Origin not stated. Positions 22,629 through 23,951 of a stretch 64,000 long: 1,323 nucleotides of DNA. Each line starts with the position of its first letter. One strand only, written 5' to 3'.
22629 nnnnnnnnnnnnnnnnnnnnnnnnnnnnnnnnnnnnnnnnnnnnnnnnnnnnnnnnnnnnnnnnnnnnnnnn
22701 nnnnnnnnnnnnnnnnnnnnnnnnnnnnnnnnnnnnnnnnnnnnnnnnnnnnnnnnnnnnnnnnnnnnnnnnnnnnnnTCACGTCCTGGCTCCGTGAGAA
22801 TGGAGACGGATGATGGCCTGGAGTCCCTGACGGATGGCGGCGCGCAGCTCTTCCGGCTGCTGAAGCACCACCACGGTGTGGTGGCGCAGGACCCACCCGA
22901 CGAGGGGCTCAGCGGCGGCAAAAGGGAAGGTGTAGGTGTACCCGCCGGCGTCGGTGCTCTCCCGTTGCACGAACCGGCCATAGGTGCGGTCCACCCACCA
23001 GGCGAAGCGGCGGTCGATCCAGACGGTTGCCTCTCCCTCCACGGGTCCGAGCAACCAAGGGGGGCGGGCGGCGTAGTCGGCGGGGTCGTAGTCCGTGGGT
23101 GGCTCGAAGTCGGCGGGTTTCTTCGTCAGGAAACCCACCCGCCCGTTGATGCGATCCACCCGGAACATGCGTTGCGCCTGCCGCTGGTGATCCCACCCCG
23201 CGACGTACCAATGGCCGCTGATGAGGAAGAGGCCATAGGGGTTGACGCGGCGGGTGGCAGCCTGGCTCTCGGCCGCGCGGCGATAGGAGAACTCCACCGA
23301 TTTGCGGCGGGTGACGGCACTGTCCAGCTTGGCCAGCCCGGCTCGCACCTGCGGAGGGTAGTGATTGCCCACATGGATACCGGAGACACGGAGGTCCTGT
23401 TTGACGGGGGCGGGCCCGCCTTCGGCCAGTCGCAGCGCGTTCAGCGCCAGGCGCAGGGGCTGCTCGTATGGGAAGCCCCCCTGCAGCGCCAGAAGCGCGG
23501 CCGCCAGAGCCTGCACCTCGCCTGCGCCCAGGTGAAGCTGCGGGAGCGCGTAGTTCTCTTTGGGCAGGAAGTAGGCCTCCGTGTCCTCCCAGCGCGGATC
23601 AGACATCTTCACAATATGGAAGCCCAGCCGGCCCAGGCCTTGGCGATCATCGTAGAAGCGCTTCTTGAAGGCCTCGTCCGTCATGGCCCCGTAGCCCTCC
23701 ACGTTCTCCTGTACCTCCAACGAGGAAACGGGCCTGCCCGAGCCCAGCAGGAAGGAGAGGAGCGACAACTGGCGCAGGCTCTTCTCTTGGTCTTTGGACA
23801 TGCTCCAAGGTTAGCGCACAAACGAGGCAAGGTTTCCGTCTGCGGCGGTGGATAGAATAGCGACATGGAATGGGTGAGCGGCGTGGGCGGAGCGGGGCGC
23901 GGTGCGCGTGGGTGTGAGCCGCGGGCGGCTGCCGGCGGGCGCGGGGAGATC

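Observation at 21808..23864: Tandem PafB/PafC-like WYL regulators with a divergent promoter toward the helicase-nuclease operon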

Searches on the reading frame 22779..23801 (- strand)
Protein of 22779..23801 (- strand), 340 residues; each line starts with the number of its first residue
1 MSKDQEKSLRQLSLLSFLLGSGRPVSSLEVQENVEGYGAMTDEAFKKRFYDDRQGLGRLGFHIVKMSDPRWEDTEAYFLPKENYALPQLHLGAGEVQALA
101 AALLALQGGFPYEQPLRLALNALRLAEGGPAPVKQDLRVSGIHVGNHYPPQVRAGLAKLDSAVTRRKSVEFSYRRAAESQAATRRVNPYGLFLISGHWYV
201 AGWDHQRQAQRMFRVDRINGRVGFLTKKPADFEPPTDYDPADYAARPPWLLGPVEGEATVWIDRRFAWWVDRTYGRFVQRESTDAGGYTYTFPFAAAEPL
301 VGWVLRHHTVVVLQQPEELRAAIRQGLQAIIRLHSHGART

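Call 6: search_protein_families(library=pfam, proteins=[window:22779-23801:-], max_evalue=0.01)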
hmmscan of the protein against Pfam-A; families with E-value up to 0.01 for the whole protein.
window:22779-23801:- (340 aa): 2 families
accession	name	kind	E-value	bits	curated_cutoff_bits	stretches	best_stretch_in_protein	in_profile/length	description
PF13280.12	WYL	-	1.6e-20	73.3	21.8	1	156-219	3-66/70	WYL domain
PF25583.1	WCX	-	1.3e-08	35.5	23.9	1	257-330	4-75/76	WCX domain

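Call 7: search_protein_families(library=ncbifam, proteins=[window:22779-23801:-], max_evalue=0.01)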
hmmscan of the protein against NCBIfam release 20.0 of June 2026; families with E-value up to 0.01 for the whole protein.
window:22779-23801:- (340 aa): 0 families

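Call 11: find_encoding_contigs(protein=window:22779-23801:-, flank=10000, max_places=6)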
Protein window:22779-23801:- (340 aa): 11 contigs read that carry it; 6 places shown.
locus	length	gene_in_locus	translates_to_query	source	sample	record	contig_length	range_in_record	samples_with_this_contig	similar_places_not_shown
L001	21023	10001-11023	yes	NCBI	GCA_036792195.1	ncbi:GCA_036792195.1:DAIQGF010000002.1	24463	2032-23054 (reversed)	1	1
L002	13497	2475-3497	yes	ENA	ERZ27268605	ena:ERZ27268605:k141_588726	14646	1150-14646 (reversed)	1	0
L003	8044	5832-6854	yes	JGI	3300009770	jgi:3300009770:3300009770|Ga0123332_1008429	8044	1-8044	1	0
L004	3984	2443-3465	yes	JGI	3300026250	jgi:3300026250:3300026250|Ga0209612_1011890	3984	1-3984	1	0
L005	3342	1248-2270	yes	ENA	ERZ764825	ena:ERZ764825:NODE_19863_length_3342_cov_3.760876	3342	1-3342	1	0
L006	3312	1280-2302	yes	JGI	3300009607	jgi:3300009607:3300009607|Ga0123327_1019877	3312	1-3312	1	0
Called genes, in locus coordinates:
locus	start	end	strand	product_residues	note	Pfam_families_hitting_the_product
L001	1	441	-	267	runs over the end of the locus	PF01048:PNP_UDP_1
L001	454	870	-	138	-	-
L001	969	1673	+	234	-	PF04542:Sigma70_r2, PF08281:Sigma70_r4_2, PF04545:Sigma70_r4 (weak)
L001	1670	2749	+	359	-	PF13490:zf-HC2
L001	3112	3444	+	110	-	PF01740:STAS, PF13466:STAS_2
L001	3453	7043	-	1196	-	PF00580:UvrD-helicase, PF13245:AAA_19, PF13361:UvrD_C, PF13538:UvrD_C_2 (faint), PF12705:PDDEXK_1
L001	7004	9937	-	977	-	PF12705:PDDEXK_1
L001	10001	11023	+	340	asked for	PF13280:WYL, PF25583:WCX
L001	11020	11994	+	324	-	PF19187:HTH_PafC (weak), PF13280:WYL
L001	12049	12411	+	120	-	PF04020:Phage_holin_4_2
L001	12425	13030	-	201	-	-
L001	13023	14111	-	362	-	PF00437:T2SSE, PF13401:AAA_22 (faint)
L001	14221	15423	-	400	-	PF24568:CC_PcsB, PF00877:NLPC_P60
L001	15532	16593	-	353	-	PF01471:PG_binding_1, PF08823:PG_binding_2 (faint), PF01471:PG_binding_1, PF01520:Amidase_3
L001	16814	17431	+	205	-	PF07452:CHRD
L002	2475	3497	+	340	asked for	PF13280:WYL, PF25583:WCX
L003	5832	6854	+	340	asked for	PF13280:WYL, PF25583:WCX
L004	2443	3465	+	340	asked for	PF13280:WYL, PF25583:WCX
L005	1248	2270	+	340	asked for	PF13280:WYL, PF25583:WCX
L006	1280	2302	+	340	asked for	PF13280:WYL, PF25583:WCX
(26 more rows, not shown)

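Call 12: search_solved_structures(query=window:22779-23801:-, max_evalue=0.01)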
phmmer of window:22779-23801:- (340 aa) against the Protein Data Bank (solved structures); distinct sequences matched with E-value up to 0.01: 4.
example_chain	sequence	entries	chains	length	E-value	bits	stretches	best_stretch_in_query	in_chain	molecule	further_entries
6sj9_A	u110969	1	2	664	1.2e-20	77.4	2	10-330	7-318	Proteasome accessory factor B/C (PafBC)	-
7p5x_AY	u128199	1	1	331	1.8e-20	76.8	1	10-322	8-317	Transcriptional regulator-like protein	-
9fnd_X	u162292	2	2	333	1.8e-20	76.8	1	10-322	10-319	Transcriptional regulator-like protein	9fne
7p5x_AX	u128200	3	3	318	5.1e-09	39.1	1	156-334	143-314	PafC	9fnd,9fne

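Call 14: find_homologous_proteins(query=window:22779-23801:-, max_evalue=1e-10)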
Query window:22779-23801:- (340 aa): 51 proteins with E <= 1e-10 among 8000 candidates.
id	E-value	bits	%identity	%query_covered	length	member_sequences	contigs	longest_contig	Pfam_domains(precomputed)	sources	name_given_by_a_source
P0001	1.2e-197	674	86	100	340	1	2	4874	PF13280.13,PF25583.2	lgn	-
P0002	5.2e-184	629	83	99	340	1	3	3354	PF13280.13,PF25583.2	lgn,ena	-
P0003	3.3e-134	466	61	99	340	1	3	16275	PF13280.13,PF25583.2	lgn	-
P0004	6.6e-93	330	49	98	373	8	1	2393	PF13280.13,PF25583.2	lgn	-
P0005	7.7e-91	323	48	99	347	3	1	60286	PF13280.13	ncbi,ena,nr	ncbi:MAG: WYL domain-containing protein [Actinobacteria bacterium]|nr:WYL domain-containing protein 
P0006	2.0e-90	322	47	100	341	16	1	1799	PF13280.13,PF25583.2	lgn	-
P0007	9.6e-87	310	45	99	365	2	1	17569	PF13280.13,PF25583.2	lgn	-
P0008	2.0e-85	305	46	98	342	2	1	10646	PF13280.13,PF25583.2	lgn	-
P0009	1.2e-81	293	46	99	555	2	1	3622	PF19187.7,PF13280.13,PF25583.2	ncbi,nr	ncbi:MAG TPA: WYL domain-containing protein, partial [Thermoleophilia bacterium]|nr:WYL domain-conta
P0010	6.5e-81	290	47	98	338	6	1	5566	PF13280.13,PF25583.2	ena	-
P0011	1.6e-79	286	45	98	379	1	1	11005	PF13280.13,PF25583.2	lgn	-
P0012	2.5e-78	282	44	98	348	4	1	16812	PF13280.13,PF25583.2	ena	-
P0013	3.3e-78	282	44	98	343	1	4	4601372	PF13280.13,PF25583.2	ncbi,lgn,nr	ncbi:MAG: WYL domain-containing protein [Thermoleophilia bacterium]|nr:WYL domain-containing protein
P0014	7.9e-74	267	44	98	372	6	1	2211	PF13280.13,PF25583.2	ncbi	-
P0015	1.6e-72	263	42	99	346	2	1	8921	PF13280.13,PF25583.2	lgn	-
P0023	3.9e-57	212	37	97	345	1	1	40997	PF13280.13,PF25583.2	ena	-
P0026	7.0e-50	188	37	87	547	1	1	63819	PF13280.13,PF25583.2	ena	-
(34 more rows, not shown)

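Call 16: find_related_loci(query=A1, collection=genome_contigs, flank=10000)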
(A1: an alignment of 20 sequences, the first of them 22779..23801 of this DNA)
Query A1 (340 aa) in genome_contigs; peptide patterns used: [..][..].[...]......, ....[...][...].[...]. (x = any residue, [..] = any of these).
441 stretches matched a pattern; 411 encode a relative of the query (tblastn E <= 1e-3); the best 80 are kept; 80 distinct loci.
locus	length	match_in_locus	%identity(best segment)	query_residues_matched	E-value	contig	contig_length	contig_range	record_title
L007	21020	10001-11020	48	1-338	9e-95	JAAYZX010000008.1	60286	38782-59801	MAG: Actinomycetota bacterium isolate AS06rmzACSIP_363 19944_AS06, whole genome shotgun sequence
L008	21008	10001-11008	47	1-334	6e-89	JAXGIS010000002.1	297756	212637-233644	MAG: Thermoleophilia bacterium isolate AnMBR.bin144 bin144_2, whole genome shotgun sequence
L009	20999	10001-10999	44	1-334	4e-82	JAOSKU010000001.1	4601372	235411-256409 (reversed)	MAG: Thermoleophilia bacterium isolate FR_37 FR-Thermoleophilia-1_s1, whole genome shotgun sequence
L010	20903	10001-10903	47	1-305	9e-78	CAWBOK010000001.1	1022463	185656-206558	MAG: uncultured Actinomycetota bacterium isolate MFD04716.bin.2.61 genome assembly, contig: contig_12259, whole genome s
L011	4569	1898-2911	43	1-335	3e-76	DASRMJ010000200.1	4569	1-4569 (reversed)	MAG TPA_asm: Thermoleophilia bacterium isolate SMAG_U10212 k141_377300, whole genome shotgun sequence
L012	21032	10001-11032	41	1-340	5e-76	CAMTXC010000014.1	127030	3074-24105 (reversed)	MAG: uncultured actinobacterium isolate G04_MAG_00059 genome assembly, contig: G04_MAG_00059_000000000017, whole genome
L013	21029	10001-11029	41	1-340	1e-75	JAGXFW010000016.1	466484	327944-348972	MAG: Actinomycetes bacterium isolate LH_M24 k141_928725, whole genome shotgun sequence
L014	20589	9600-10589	44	1-334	1e-75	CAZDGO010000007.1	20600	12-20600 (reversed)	MAG TPA_asm: uncultured Gaiellales bacterium isolate SRP136066_co1_96 genome assembly, contig: NODE_2462_length_20600_co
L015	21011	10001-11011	43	1-334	2e-71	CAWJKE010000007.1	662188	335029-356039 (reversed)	MAG: uncultured Actinomycetota bacterium isolate MFD05942.bin.1.451 genome assembly, contig: contig_25350, whole genome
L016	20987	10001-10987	43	1-334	5e-71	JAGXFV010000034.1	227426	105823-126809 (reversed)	MAG: Actinomycetes bacterium isolate LH_M23 k141_1207801, whole genome shotgun sequence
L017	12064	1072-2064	43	1-334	1e-70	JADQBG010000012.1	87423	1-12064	MAG: Actinomycetota bacterium isolate Soudan_30 NODE_155_length_87450_cov_14.715327, whole genome shotgun sequence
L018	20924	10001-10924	42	1-305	3e-68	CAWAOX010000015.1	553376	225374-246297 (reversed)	MAG: uncultured Actinomycetota bacterium isolate MFD02979.bin.1.129 genome assembly, contig: contig_41666, whole genome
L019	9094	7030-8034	41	1-334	2e-68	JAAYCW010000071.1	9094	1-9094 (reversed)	MAG: Actinomycetota bacterium isolate AS06rmzACSIP_50 90767_AS06, whole genome shotgun sequence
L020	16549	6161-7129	43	1-320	2e-66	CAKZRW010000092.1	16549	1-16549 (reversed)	MAG TPA_asm: uncultured actinobacterium isolate SRR5214706_bin.117_CONCOCT_v1.1_MAG genome assembly, contig: ERZ1744544.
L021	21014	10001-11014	41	1-335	2e-66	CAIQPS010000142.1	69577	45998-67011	MAG: uncultured actinobacterium isolate LaPlata_bin-3933 genome assembly, contig: bin-3933:142/169, whole genome shotgun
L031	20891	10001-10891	34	10-321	3e-36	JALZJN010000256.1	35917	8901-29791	MAG: Actinomycetota bacterium isolate MOJ bin41 SC8837-39_k127_2769236, whole genome shotgun sequence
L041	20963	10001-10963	29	2-331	2e-29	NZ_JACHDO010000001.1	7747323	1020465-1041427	Nocardiopsis metallicus strain DSM 44598 Ga0415211_01, whole genome shotgun sequence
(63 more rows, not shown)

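Call 17: list_cluster_members(proteins=[window:22779-23801:-, window:21808-22782:-, window:23865-26798:+])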
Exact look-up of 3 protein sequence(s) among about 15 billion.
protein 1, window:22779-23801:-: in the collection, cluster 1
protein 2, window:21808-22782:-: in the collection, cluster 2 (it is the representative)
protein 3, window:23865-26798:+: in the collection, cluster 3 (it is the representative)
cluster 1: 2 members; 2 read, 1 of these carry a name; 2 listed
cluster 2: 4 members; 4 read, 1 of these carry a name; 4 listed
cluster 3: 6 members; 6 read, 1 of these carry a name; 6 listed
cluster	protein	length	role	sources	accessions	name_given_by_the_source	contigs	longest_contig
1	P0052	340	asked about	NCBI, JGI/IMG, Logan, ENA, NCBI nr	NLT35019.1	MAG: WYL domain-containing protein [Gaiellales bacterium] | WYL domain-containing protein [Gaiellales bacterium]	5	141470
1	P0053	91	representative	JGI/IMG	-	-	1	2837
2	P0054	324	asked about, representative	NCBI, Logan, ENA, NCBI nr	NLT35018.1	MAG: WYL domain-containing protein [Gaiellales bacterium] | WYL domain-containing protein [Gaiellales bacterium]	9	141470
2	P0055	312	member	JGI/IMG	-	-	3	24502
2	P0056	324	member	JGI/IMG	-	-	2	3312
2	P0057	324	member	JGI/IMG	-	-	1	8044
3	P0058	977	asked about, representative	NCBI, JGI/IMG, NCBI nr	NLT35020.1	MAG: hypothetical protein GXX83_03880 [Gaiellales bacterium] | hypothetical protein [Gaiellales bacterium]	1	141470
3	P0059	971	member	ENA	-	-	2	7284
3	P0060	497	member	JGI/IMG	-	-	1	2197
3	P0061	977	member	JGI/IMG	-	-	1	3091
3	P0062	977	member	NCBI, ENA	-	-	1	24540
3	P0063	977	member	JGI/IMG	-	-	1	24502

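Call 27: search_solved_structures(query=window:22779-23801:-, max_evalue=1e-10, show_alignments=2)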
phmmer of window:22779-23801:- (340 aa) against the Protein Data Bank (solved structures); distinct sequences matched with E-value up to 1e-10: 3.
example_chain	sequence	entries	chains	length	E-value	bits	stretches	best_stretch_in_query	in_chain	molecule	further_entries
6sj9_A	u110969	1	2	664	1.2e-20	77.4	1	10-330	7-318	Proteasome accessory factor B/C (PafBC)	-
7p5x_AY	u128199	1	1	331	1.8e-20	76.8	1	10-322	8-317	Transcriptional regulator-like protein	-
9fnd_X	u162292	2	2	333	1.8e-20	76.8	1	10-322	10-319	Transcriptional regulator-like protein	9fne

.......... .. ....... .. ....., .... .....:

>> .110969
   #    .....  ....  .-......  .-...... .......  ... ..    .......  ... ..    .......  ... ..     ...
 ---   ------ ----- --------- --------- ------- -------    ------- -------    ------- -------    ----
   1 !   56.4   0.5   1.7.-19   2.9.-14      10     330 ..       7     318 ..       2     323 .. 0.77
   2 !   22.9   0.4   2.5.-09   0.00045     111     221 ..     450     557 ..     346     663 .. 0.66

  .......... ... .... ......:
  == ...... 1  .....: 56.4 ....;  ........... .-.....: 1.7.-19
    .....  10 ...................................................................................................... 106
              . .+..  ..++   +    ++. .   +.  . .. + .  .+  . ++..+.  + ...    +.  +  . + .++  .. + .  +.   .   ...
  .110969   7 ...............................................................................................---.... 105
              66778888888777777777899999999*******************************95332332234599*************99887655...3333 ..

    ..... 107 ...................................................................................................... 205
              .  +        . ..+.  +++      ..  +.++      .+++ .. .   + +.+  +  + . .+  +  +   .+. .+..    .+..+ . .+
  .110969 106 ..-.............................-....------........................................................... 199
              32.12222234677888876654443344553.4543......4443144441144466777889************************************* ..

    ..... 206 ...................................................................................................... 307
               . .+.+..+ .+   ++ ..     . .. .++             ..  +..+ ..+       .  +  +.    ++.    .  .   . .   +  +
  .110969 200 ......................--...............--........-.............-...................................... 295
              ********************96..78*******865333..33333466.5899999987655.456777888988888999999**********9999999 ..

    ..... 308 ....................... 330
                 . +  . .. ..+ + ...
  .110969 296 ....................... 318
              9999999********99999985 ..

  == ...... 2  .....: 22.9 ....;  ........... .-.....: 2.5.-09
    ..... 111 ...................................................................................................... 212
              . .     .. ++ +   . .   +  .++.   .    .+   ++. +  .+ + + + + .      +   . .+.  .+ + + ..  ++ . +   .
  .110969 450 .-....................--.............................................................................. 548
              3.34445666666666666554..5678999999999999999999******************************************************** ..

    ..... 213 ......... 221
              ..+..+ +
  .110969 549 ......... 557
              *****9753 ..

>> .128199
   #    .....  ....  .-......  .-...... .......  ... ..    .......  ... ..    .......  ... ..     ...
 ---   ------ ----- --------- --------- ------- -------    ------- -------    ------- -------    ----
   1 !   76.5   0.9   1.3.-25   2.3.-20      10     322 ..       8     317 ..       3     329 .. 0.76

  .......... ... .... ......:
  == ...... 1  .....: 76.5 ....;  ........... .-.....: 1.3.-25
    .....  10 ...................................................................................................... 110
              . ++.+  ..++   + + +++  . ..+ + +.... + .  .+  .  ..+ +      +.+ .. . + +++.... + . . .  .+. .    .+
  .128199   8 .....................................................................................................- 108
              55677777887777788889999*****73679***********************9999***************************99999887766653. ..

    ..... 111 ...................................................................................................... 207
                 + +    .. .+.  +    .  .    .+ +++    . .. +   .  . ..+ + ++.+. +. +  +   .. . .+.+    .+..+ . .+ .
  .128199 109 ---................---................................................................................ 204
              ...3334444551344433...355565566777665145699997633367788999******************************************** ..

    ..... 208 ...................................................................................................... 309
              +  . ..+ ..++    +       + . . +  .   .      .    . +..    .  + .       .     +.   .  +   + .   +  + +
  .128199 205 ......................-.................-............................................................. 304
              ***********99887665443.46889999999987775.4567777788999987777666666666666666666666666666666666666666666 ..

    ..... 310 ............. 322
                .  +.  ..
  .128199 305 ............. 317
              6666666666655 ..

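Call 35: search_protein_families(library=pfam, proteins=[L031:7336-8688:+, L031:8722-9816:+, L031:6596-7291:+, L031:5717-6592:+, L041:5377-7563:+, L041:7628-8770:+, L041:9048-9959:+, L041:5635-6990:-], max_evalue=0.001)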
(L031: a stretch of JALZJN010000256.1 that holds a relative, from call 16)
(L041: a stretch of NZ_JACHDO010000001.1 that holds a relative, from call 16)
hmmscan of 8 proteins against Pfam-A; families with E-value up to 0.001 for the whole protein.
L031:7336-8688:+ (450 aa): 1 family
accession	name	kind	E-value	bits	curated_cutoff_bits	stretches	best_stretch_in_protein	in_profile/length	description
PF03136.20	Pup_ligase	-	6.1e-168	559.8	25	1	4-421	1-441/441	Pup-ligase protein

L031:8722-9816:+ (364 aa): 1 family
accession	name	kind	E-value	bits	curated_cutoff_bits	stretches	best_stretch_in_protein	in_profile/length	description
PF12982.12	DUF3866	-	9.6e-108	360.6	25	1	42-355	3-318/318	Protein of unknown function (DUF3866)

L031:6596-7291:+ (231 aa): 1 family
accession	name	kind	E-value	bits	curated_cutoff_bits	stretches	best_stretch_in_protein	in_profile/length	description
PF00227.31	Proteasome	-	3e-13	50.3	22.4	1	25-208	2-188/189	Proteasome subunit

L031:5717-6592:+ (291 aa): 1 family
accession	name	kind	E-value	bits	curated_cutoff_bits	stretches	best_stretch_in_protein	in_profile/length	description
PF00227.31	Proteasome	-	8e-40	136.9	22.4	1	53-232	3-182/189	Proteasome subunit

L041:5377-7563:+ (728 aa): 5 families
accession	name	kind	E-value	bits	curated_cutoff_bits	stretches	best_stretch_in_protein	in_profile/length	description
PF03704.23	BTAD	-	5.2e-43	147.3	22.1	1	103-248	1-146/146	Bacterial transcriptional activator domain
PF13191.12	AAA_16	-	1.8e-13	51.7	32.6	1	493-670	2-161/167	AAA ATPase domain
PF00486.34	Trans_reg_C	-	1.3e-06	28.8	26.2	1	25-95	9-76/77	Transcriptional regulatory protein, C terminal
PF13401.12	AAA_22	-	2.5e-06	28.3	27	1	514-679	3-124/130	AAA domain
PF25199.1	nSTAND_NTPase5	-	0.0007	19.9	34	0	494-561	20-85/145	Novel STAND NTPase 5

L041:7628-8770:+ (380 aa): 2 families
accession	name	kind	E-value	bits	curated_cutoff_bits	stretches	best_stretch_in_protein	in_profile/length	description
PF00551.24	Formyl_trans_N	-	3.9e-16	59.8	26.1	1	40-188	32-180/181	Formyl transferase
PF02911.23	Formyl_trans_C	-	8.7e-12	45.5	21.1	1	214-292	4-81/100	Formyl transferase, C-terminal domain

L041:9048-9959:+ (303 aa): 0 families

L041:5635-6990:- (451 aa): 0 families
